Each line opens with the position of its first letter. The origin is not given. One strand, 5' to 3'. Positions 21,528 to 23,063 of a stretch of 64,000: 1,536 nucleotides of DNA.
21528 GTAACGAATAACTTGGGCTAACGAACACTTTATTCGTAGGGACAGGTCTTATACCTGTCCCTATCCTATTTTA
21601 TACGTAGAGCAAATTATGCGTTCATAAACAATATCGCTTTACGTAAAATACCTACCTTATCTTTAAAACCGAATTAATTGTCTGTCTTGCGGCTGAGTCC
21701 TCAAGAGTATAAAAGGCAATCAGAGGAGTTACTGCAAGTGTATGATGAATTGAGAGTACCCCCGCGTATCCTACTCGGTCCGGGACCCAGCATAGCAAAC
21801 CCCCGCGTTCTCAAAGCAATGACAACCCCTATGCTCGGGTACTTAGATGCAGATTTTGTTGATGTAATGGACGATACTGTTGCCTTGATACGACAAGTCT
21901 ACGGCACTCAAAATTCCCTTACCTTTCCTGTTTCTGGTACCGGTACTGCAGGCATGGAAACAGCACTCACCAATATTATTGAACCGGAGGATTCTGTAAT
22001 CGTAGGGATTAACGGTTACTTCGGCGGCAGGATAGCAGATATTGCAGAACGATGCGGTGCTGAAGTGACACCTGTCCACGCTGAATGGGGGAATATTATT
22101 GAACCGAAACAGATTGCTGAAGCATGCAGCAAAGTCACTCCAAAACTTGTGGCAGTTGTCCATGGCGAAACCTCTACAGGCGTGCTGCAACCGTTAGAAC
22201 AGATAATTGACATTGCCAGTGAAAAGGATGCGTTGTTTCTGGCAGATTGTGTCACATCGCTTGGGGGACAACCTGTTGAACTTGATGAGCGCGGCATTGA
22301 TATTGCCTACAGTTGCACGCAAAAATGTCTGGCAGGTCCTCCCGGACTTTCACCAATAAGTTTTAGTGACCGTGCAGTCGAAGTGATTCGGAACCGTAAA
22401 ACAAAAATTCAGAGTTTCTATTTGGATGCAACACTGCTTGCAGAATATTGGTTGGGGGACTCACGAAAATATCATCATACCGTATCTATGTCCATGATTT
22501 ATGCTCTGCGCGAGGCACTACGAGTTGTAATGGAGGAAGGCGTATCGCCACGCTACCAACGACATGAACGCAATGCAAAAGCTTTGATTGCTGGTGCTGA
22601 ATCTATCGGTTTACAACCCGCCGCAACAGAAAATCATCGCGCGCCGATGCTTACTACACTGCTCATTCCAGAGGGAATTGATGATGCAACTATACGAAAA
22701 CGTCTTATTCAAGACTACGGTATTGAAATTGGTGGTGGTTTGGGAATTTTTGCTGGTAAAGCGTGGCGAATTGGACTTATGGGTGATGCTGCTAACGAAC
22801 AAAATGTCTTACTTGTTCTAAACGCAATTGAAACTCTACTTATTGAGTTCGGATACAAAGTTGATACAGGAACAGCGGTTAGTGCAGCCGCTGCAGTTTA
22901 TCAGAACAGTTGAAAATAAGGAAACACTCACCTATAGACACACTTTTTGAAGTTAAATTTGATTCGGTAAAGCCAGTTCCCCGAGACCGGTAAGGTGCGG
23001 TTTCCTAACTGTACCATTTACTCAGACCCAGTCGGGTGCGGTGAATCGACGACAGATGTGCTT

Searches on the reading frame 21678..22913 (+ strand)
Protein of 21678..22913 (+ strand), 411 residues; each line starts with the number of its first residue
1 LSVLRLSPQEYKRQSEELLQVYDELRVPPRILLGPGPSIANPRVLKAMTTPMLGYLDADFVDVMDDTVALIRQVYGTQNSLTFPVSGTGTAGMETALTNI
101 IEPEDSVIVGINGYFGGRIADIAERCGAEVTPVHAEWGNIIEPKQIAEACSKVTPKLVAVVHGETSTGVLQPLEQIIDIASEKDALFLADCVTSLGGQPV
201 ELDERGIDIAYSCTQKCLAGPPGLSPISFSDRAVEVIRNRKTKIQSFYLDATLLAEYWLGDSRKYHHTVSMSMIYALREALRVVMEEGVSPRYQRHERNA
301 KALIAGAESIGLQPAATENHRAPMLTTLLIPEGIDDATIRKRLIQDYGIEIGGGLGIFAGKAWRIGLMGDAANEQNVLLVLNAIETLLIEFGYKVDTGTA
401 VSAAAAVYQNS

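Call 23: search_protein_families(library=ncbifam, proteins=[window:21678-22913:+], max_evalue=0.0001)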
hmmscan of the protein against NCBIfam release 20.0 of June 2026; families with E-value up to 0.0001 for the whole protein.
window:21678-22913:+ (411 aa): 18 families
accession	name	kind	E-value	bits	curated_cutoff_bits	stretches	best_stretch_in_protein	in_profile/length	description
NF045640.1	AspGlyoxATaseBhcA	equivalog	1.3e-60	205.4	650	1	35-410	10-386/395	L-aspartate--glyoxylate aminotransferase BhcA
TIGR03301.1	PhnW-AepZ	equivalog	3.9e-57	194.3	360.8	1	31-384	1-351/355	2-aminoethylphosphonate aminotransferase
NF046070.1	PyrdoxPyrvTramin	equivalog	1.6e-55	188.5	600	1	28-388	4-364/369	pyridoxamine--pyruvate transaminase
NF010006.0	PRK13479.1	equivalog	4.7e-44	151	296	1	30-388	6-361/369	2-aminoethylphosphonate--pyruvate transaminase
TIGR02326.1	transamin_PhnW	equivalog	1e-43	149.9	400.8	1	30-386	4-358/363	2-aminoethylphosphonate--pyruvate transaminase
TIGR01977.1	am_tr_V_EF2568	hypoth_equivalog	8.8e-18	64.5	377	1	65-354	47-334/376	cysteine desulfurase family protein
TIGR03402.1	FeS_nifS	equivalog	1.2e-09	37.4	530.75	1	120-224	103-205/379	cysteine desulfurase NifS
TIGR03235.1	DNA_S_dndA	equivalog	2.3e-09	37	480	1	124-344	109-313/353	cysteine desulfurase DndA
TIGR02006.1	IscS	equivalog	5.3e-09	35.6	643.2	1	124-226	113-213/402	IscS subfamily cysteine desulfurase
NF010611.0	PRK14012.1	equivalog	7.3e-09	35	548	1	124-225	117-216/406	IscS subfamily cysteine desulfurase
TIGR03403.1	nifS_epsilon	equivalog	8.5e-09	34.7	587.7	1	122-225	109-210/382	NifS family cysteine desulfurase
NF002806.0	PRK02948.1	subfamily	1.6e-08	33.9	304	1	124-224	109-207/381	IscS subfamily cysteine desulfurase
TIGR04343.1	egtE_PLP_lyase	equivalog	1.6e-08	33.8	400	1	61-350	53-330/370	ergothioneine biosynthesis PLP-dependent enzyme EgtE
TIGR01366.1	serC_3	equivalog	3e-08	33.2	401.65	1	142-342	116-314/361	phosphoserine transaminase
NF006810.0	PRK09331.1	subfamily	9.7e-08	31.2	301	1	92-238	92-245/397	Sep-tRNA:Cys-tRNA synthetase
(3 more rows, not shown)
